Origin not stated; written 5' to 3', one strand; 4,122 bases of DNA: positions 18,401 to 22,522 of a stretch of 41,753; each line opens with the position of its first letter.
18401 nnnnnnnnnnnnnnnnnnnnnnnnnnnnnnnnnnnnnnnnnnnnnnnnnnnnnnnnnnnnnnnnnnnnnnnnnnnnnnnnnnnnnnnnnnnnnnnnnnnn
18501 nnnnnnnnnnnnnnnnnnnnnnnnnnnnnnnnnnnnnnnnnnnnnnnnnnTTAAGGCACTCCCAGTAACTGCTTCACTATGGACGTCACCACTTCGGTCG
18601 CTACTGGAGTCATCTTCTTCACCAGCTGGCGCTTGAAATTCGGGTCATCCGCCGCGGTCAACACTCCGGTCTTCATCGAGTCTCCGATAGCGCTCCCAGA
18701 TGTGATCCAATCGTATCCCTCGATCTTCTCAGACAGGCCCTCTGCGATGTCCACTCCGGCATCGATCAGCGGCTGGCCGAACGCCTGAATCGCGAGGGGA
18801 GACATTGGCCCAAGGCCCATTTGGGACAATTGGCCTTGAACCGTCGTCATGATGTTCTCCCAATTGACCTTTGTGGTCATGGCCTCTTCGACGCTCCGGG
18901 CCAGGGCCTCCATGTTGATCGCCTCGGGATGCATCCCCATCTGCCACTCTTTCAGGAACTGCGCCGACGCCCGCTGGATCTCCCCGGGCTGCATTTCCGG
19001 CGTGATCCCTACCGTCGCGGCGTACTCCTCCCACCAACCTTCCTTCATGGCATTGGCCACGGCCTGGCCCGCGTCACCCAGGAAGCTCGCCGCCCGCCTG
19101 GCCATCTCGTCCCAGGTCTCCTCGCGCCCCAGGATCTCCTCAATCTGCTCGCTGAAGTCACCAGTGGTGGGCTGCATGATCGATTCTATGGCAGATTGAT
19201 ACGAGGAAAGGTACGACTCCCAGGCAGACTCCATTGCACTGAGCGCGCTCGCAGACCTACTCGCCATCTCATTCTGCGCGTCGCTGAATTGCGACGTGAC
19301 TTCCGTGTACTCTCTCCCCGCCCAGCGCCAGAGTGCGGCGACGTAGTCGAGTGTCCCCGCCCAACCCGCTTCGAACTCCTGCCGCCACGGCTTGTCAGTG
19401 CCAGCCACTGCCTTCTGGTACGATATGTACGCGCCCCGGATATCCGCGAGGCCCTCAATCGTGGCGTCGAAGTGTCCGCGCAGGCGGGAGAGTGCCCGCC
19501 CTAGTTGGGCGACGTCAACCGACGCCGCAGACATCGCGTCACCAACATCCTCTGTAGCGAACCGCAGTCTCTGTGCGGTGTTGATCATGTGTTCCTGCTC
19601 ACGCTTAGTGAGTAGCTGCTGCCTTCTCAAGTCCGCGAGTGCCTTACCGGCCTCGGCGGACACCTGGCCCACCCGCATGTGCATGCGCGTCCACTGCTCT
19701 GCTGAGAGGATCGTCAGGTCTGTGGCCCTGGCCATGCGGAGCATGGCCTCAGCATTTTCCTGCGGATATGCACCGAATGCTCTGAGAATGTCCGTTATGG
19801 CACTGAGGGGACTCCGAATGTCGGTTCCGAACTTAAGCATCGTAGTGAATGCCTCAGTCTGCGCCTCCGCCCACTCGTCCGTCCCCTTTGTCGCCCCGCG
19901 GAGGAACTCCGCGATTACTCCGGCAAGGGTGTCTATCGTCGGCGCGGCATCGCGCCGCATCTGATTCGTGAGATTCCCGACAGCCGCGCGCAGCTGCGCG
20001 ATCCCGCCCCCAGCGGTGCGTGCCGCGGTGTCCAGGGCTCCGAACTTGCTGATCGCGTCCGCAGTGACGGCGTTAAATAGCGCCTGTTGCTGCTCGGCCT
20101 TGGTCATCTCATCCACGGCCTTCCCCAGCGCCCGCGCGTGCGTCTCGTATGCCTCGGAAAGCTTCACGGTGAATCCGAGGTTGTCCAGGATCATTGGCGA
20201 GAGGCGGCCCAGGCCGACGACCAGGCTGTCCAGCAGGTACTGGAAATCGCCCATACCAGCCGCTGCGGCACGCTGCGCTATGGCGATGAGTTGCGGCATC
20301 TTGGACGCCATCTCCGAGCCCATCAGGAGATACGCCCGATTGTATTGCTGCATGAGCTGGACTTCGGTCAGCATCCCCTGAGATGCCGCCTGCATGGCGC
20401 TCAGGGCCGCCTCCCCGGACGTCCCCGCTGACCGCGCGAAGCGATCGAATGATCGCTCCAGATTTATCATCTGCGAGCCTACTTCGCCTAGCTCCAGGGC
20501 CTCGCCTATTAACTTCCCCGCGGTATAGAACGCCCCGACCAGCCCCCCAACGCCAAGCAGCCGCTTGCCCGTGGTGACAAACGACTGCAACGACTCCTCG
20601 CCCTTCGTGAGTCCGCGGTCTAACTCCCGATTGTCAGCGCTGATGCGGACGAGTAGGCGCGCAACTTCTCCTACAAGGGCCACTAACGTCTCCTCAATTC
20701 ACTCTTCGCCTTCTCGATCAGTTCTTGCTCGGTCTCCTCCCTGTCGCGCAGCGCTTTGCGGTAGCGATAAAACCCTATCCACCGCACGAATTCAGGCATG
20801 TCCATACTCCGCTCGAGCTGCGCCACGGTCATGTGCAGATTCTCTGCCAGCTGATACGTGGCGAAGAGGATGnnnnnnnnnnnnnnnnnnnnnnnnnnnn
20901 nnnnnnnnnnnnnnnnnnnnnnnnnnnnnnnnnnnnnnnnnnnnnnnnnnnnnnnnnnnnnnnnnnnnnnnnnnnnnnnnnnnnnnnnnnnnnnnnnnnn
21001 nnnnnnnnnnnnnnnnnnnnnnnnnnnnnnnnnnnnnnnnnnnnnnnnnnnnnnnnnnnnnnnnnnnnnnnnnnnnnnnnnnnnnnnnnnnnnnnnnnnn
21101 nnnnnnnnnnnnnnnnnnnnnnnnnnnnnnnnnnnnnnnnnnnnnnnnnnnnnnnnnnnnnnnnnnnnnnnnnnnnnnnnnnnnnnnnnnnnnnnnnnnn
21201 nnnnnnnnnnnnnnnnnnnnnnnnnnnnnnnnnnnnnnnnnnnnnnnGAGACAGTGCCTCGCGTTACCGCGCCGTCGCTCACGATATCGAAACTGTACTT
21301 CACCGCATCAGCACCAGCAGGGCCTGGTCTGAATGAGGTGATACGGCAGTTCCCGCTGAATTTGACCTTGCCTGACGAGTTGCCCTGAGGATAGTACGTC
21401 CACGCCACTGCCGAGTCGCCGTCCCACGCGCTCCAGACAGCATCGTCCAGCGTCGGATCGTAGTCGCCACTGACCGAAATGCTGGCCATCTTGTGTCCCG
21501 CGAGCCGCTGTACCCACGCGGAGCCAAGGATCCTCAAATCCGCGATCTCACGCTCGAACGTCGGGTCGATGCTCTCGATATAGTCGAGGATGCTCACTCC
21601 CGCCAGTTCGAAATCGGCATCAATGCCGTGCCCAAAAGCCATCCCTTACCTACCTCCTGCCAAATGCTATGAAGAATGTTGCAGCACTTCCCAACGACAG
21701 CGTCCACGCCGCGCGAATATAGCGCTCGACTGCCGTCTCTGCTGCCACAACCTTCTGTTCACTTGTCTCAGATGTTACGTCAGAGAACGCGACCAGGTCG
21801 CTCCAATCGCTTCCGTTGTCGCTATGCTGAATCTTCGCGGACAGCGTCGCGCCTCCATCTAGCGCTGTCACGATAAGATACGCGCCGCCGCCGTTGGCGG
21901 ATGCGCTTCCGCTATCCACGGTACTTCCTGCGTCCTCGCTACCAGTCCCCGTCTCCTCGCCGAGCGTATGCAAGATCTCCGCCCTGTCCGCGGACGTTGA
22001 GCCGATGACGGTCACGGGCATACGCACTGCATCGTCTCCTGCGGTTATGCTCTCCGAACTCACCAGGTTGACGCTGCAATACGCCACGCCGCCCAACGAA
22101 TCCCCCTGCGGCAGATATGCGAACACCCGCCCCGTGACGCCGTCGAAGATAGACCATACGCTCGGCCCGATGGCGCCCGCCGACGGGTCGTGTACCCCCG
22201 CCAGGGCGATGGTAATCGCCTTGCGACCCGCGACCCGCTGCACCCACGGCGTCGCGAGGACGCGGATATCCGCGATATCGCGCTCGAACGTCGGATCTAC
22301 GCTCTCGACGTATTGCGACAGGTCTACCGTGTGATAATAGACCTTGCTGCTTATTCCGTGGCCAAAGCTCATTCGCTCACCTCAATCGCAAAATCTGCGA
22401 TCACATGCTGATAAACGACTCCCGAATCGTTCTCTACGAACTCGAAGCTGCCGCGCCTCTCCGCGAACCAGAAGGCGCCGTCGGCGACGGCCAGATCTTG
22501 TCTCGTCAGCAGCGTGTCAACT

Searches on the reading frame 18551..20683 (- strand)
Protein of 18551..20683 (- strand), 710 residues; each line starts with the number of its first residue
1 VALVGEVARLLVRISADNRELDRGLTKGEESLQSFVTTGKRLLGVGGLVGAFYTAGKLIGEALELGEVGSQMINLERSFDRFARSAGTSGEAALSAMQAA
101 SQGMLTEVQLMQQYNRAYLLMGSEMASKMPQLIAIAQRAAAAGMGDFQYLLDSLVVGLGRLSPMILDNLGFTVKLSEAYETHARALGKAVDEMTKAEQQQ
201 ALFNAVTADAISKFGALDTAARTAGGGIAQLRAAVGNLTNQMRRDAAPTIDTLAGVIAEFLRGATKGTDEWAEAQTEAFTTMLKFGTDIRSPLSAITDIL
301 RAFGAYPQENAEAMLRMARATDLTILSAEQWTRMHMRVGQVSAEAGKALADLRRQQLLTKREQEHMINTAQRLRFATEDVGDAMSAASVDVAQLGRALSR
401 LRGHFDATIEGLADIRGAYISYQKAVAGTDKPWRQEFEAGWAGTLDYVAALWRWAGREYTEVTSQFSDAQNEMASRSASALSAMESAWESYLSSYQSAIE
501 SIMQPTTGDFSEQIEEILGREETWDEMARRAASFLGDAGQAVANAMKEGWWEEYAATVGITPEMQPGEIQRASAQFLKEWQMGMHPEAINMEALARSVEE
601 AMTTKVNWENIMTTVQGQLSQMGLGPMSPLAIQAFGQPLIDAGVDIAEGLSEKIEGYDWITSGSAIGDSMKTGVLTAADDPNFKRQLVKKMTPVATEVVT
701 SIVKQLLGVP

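Call 26: search_protein_families(library=phrogs, max_evalue=0.00001, proteins=[window:18551-20683:-])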
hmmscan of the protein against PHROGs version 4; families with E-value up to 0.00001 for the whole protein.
window:18551-20683:- (710 aa): 1 family
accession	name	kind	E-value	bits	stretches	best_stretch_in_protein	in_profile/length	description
phrog_3779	-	tail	1.7e-20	73.8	1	127-530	265-654/1225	tail length tape measure protein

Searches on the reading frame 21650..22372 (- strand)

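Call 27: search_protein_families(library=phrogs, max_evalue=0.00001, proteins=[window:21650-22372:-])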
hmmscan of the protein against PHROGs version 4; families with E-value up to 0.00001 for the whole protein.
window:21650-22372:- (240 aa): 1 family
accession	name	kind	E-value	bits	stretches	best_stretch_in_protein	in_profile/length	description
phrog_9522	-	tail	4.7e-23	82.8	1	1-239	2-240/241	major tail protein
